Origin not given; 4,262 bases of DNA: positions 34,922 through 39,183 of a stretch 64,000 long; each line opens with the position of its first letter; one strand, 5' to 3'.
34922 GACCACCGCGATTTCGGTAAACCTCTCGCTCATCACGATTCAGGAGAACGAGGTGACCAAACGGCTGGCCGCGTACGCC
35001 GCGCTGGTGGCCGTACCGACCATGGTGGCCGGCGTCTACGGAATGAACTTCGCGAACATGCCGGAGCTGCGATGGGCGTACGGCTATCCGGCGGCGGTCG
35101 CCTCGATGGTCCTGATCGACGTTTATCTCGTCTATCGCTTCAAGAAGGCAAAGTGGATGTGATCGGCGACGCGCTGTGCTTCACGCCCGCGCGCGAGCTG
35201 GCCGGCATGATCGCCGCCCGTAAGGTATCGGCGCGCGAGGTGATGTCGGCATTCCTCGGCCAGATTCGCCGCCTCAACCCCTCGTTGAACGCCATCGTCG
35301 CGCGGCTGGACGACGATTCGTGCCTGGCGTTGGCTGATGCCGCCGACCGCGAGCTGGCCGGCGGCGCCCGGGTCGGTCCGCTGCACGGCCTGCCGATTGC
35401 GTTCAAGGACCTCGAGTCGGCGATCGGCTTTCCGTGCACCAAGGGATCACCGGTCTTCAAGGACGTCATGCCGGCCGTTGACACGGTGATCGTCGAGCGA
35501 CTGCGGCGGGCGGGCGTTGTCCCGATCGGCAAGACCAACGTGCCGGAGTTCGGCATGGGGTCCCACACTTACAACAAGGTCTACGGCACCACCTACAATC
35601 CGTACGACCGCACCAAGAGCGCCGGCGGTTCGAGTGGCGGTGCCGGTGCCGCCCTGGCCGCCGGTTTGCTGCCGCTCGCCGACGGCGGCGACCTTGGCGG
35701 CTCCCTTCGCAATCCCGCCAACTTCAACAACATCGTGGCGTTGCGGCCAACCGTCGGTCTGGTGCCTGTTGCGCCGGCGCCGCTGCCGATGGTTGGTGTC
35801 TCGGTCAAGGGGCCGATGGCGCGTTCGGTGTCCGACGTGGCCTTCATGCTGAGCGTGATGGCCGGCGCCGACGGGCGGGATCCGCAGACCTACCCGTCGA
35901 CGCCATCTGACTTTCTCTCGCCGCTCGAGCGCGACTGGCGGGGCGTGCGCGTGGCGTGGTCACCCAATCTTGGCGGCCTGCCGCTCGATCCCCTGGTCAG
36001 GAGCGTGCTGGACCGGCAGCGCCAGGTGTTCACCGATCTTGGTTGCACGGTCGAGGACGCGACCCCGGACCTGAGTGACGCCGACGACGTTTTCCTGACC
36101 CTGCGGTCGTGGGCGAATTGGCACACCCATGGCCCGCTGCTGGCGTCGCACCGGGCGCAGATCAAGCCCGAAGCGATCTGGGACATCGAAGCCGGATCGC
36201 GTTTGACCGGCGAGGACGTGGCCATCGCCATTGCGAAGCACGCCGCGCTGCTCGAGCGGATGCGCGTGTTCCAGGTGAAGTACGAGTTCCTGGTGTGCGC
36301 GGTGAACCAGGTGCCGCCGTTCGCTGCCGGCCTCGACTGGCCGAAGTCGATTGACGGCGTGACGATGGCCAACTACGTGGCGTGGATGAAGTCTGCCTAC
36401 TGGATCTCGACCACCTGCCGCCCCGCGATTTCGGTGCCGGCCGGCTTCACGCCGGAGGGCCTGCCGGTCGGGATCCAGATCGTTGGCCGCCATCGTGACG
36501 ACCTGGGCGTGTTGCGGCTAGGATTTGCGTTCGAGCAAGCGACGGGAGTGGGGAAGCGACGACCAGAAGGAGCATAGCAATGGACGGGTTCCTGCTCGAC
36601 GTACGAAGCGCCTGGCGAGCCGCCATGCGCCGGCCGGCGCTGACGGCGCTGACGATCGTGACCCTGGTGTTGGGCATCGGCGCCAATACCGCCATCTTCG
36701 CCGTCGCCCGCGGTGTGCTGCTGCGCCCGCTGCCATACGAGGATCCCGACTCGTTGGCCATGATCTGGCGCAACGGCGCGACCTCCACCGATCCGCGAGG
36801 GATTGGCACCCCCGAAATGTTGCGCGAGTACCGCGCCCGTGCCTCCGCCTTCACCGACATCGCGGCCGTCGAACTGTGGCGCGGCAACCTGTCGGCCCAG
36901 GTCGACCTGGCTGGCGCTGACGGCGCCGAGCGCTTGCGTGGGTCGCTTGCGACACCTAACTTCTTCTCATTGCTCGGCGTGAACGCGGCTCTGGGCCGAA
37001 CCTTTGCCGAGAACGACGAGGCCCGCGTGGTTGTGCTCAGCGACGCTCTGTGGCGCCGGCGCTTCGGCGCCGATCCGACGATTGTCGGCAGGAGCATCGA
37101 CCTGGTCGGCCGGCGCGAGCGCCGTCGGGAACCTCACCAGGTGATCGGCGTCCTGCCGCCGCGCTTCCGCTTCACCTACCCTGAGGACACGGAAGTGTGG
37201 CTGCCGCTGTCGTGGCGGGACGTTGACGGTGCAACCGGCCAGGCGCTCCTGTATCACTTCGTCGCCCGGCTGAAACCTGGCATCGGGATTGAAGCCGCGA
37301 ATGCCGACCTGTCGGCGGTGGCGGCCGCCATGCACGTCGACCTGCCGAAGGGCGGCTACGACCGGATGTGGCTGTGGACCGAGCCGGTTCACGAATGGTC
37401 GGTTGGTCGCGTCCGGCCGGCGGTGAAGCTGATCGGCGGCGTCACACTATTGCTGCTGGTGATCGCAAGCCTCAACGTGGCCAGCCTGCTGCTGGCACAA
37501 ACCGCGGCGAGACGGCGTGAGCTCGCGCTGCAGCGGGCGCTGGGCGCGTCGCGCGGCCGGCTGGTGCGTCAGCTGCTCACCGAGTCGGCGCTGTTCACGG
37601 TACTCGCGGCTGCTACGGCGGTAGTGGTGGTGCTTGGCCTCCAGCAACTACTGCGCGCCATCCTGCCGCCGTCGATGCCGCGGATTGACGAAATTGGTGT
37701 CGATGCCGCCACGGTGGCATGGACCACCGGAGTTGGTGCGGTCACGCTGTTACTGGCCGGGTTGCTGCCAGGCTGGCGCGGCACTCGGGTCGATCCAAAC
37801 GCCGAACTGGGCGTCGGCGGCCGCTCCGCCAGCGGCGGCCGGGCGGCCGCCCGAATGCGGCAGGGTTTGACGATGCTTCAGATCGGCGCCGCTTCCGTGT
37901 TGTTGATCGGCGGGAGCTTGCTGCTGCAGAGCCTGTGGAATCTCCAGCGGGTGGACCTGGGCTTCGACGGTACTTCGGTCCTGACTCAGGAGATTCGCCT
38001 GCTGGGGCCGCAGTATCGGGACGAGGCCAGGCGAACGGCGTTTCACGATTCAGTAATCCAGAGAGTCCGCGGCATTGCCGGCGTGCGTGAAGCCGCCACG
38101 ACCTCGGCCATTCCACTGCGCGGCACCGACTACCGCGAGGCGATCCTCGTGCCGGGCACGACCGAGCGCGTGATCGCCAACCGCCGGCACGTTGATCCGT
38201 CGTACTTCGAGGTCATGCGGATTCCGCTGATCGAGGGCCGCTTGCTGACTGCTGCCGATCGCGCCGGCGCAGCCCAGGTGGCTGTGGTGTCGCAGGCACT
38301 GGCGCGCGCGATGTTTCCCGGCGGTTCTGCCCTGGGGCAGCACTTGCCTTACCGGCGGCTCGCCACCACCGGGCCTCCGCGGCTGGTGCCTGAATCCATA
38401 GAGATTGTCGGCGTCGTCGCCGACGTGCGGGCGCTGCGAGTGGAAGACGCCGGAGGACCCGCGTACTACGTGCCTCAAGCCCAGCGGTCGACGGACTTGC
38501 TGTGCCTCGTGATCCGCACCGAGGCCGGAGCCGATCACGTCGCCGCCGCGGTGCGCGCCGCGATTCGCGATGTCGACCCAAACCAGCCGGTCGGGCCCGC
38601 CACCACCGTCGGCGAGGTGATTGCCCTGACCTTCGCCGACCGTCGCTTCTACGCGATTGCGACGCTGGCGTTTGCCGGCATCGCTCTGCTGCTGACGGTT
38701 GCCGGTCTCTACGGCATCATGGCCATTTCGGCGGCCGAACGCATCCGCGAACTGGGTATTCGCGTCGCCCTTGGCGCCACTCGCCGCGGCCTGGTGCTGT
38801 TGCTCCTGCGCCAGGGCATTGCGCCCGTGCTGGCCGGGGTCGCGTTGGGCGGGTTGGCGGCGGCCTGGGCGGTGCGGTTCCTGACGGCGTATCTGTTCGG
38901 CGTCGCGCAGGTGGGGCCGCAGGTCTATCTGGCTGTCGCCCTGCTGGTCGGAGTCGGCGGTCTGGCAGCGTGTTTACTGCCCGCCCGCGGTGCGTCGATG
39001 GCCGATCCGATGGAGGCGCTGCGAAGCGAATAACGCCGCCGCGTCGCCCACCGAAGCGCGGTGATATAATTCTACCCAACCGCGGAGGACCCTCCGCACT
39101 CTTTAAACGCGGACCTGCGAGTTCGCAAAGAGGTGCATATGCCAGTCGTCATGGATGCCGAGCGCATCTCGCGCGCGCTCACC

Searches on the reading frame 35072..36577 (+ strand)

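Call 7: search_protein_families(library=ncbifam, proteins=[window:35072-36577:+])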
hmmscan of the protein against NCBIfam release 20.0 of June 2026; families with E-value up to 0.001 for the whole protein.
window:35072-36577:+ (501 aa): 26 families (the best 25 are shown)
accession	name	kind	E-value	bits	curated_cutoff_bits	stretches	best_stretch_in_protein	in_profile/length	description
NF005686.0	PRK07486.1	subfamily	1.4e-149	498.9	465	1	33-498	9-480/486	amidase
NF004815.0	PRK06169.1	equivalog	9.6e-104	347.5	506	1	40-498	12-466/471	amidase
NF005687.0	PRK07487.1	subfamily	1.9e-85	287.5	428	1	39-492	9-457/468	amidase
NF005450.0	PRK07042.1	equivalog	1.5e-82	277.5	458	1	40-499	9-460/464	amidase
NF004816.0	PRK06170.1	equivalog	1.2e-77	261.7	503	1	35-492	9-483/493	amidase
NF004717.0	PRK06061.1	equivalog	1.2e-63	215.5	498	1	41-499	20-475/483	amidase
NF009119.0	PRK12470.1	equivalog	4.8e-63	213.8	498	1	35-499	6-460/462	amidase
NF005688.0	PRK07488.1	equivalog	4.5e-60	203.9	532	2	39-326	12-283/474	indoleacetamide hydrolase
NF006006.0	PRK08137.1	equivalog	5.3e-58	197.1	534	2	50-329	46-333/529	amidase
TIGR00132.1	gatA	equivalog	6.7e-58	196.6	481.1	2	46-330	4-284/466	Asp-tRNA(Asn)/Glu-tRNA(Gln) amidotransferase subunit GatA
TIGR02715.1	amido_AtzE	subfamily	1.3e-56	192.4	425.75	1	42-490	4-447/452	AtzE family amidohydrolase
NF006631.0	PRK09201.1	equivalog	1.3e-56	192.3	461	1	39-490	8-454/466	AtzE family amidohydrolase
NF005565.0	PRK07235.1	subfamily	3.6e-51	174.3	545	2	98-330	82-316/506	amidase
NF005460.0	PRK07056.1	subfamily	4e-48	164.5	447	1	41-490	11-452/457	amidase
NF005899.0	PRK07869.1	equivalog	5.9e-47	160.5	418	1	32-491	9-462/471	amidase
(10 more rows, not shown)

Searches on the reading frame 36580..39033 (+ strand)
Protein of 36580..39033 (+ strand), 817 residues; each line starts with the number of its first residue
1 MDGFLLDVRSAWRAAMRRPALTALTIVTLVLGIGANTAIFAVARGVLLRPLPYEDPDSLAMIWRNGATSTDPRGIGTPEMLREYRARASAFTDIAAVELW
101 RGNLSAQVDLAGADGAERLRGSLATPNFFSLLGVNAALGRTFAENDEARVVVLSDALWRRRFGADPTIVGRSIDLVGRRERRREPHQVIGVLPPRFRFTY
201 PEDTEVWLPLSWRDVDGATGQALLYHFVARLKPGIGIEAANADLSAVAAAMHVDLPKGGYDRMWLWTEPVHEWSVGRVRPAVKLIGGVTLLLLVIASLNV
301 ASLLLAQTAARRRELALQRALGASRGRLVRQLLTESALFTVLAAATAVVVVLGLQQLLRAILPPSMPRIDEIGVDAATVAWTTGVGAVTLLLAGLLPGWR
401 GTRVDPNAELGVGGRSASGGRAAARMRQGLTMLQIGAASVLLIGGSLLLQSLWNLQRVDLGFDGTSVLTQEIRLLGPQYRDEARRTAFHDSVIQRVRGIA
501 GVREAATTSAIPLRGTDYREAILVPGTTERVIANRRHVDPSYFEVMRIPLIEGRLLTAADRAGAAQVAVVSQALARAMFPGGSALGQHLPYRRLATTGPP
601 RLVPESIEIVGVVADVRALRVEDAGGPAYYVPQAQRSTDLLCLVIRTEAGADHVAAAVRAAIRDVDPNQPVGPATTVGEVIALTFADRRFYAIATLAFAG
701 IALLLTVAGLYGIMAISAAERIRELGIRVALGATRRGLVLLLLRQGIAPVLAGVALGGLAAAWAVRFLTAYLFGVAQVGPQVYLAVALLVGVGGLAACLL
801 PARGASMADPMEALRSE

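Call 7: search_protein_families(library=ncbifam, proteins=[window:36580-39033:+])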
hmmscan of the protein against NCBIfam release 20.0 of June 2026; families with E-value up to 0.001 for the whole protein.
window:36580-39033:+ (817 aa): 3 families
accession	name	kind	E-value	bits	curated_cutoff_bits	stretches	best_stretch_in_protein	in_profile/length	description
TIGR03434.1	ADOP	subfamily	3.8e-220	733.1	622.3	1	6-817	3-803/803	ADOP family duplicated permease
NF007826.0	PRK10535.1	equivalog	1e-19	70.3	966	2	125-407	373-642/648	macrolide ABC transporter ATP-binding protein/permease MacB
NF038008.1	ABC_perm_DarB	equivalog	0.00022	19.3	700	0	281-469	272-454/777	darobactin export ABC transporter permease subunit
